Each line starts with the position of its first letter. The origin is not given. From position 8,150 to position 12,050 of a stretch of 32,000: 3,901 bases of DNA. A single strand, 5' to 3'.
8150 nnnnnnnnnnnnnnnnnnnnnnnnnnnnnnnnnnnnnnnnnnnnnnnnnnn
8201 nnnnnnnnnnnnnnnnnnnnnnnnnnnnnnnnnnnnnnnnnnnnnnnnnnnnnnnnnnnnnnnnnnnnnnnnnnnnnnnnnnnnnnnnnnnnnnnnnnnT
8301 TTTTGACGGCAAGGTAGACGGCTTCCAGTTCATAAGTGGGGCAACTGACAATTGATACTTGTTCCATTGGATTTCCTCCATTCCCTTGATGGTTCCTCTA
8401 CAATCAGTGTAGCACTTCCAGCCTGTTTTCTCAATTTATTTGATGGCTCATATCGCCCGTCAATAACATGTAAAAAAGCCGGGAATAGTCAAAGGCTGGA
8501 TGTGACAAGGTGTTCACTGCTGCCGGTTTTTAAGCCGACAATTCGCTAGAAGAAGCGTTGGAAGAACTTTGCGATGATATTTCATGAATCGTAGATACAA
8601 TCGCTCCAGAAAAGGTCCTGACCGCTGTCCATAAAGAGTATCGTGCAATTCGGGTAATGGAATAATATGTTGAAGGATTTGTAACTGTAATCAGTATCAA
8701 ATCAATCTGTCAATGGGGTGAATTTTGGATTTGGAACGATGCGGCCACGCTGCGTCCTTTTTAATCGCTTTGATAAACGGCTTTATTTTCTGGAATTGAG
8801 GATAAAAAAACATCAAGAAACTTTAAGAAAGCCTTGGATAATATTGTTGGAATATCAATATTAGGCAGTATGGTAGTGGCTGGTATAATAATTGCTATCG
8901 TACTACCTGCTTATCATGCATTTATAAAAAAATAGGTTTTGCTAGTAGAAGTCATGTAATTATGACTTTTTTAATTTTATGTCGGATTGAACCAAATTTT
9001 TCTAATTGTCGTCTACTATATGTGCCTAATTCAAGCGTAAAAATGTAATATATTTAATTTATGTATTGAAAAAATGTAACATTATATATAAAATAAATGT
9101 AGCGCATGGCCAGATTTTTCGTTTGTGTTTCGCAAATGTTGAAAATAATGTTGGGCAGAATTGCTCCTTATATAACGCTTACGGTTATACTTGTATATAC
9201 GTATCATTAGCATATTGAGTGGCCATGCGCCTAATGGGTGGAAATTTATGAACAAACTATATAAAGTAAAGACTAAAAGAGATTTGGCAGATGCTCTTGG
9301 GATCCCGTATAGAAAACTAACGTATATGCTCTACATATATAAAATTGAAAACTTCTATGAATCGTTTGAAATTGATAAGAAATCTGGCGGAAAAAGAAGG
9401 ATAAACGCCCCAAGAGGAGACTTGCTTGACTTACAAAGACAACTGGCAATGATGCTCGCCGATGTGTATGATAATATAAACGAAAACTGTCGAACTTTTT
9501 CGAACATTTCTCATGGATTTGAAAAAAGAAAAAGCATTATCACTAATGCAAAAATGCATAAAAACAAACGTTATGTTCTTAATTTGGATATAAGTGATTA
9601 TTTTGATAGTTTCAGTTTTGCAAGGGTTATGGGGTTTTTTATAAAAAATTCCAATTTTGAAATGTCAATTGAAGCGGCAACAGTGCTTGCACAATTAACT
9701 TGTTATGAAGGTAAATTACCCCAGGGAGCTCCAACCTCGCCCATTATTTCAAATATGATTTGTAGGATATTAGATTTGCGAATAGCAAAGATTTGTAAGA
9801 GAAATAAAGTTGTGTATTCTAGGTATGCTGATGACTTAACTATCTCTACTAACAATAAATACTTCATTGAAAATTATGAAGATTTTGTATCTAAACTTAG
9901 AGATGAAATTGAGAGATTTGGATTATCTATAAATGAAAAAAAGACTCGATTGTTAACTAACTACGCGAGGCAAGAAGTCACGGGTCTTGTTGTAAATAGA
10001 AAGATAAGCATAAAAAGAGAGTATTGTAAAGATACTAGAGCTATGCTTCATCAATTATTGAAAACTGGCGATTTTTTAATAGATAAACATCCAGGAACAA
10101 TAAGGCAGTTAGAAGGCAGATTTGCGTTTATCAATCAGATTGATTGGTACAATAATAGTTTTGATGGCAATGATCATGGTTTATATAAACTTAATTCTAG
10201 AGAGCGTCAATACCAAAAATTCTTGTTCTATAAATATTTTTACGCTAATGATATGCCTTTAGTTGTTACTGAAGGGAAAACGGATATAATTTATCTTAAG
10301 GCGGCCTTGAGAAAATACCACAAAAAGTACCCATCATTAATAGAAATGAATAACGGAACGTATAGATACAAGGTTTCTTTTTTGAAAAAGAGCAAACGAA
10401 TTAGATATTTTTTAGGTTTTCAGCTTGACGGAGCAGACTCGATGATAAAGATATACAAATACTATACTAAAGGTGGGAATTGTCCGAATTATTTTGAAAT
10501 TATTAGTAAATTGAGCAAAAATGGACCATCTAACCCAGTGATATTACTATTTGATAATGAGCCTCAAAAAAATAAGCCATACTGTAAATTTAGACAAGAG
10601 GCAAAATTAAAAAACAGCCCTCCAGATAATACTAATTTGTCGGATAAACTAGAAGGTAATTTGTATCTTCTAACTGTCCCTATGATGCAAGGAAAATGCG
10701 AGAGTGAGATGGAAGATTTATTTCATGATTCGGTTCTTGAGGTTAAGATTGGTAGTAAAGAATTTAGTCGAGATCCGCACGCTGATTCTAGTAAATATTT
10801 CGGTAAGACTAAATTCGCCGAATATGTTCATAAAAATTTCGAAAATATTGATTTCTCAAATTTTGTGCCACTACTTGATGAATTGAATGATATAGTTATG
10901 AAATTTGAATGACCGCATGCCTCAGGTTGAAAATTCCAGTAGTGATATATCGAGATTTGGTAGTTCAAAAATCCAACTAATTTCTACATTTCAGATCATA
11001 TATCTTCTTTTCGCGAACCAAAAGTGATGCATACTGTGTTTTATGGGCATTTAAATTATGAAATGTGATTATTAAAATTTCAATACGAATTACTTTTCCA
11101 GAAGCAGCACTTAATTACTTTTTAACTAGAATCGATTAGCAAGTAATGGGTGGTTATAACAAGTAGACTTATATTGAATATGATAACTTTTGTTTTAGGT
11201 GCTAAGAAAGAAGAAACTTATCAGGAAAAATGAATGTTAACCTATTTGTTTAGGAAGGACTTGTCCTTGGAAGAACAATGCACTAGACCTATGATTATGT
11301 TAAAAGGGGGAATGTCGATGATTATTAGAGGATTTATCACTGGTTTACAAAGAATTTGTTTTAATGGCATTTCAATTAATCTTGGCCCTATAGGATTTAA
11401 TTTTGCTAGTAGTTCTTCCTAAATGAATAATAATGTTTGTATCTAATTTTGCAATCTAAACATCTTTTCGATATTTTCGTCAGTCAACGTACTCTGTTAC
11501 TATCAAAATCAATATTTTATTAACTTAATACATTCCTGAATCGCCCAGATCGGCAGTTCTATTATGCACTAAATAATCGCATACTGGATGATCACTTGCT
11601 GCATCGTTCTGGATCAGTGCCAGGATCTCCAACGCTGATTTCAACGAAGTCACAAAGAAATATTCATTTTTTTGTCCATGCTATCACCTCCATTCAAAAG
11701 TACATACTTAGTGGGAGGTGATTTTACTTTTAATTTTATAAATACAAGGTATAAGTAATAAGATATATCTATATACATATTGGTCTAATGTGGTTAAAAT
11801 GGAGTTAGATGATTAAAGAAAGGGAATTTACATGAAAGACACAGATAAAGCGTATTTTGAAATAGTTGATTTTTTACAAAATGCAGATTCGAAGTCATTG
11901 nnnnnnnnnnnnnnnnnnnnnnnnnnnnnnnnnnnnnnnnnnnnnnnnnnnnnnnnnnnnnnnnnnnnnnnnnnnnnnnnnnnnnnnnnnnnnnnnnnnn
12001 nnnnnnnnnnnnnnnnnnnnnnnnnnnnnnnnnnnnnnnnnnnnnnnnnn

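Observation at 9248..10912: Single-polypeptide retron effector: retron RT fused to a Toprim-like C-terminal domain with a D-N-E variant of the DxD motif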

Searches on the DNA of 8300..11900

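Call 7: search_rna_families(source=window, start=8300, end=11900, threshold=evalue, max_evalue=10, show_alignments=3)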
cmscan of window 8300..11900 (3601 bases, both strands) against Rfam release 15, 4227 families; matches with E-value up to 10: 4.
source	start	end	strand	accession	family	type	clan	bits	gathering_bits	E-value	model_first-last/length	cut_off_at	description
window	8412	8506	-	RF01200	SNORD125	Gene; snRNA; snoRNA; CD-box;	CL00067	19.4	56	3.2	1-97/97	no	Small nucleolar RNA SNORD125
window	11310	11372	+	RF00311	snoZ188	Gene; snRNA; snoRNA; CD-box;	-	16.5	50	9.5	1-123/123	no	Small nucleolar RNA Z188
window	8432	8507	+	RF02288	TtnuCD11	Gene; snRNA; snoRNA; CD-box;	-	15.5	70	3.6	1-74/74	no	Tetrahymena snoRNA TtnuCD11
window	9218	9254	-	RF01833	astro_FSE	Cis-reg; frameshift_element;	-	14.9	70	2.4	1-55/55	no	ribosomal frameshift site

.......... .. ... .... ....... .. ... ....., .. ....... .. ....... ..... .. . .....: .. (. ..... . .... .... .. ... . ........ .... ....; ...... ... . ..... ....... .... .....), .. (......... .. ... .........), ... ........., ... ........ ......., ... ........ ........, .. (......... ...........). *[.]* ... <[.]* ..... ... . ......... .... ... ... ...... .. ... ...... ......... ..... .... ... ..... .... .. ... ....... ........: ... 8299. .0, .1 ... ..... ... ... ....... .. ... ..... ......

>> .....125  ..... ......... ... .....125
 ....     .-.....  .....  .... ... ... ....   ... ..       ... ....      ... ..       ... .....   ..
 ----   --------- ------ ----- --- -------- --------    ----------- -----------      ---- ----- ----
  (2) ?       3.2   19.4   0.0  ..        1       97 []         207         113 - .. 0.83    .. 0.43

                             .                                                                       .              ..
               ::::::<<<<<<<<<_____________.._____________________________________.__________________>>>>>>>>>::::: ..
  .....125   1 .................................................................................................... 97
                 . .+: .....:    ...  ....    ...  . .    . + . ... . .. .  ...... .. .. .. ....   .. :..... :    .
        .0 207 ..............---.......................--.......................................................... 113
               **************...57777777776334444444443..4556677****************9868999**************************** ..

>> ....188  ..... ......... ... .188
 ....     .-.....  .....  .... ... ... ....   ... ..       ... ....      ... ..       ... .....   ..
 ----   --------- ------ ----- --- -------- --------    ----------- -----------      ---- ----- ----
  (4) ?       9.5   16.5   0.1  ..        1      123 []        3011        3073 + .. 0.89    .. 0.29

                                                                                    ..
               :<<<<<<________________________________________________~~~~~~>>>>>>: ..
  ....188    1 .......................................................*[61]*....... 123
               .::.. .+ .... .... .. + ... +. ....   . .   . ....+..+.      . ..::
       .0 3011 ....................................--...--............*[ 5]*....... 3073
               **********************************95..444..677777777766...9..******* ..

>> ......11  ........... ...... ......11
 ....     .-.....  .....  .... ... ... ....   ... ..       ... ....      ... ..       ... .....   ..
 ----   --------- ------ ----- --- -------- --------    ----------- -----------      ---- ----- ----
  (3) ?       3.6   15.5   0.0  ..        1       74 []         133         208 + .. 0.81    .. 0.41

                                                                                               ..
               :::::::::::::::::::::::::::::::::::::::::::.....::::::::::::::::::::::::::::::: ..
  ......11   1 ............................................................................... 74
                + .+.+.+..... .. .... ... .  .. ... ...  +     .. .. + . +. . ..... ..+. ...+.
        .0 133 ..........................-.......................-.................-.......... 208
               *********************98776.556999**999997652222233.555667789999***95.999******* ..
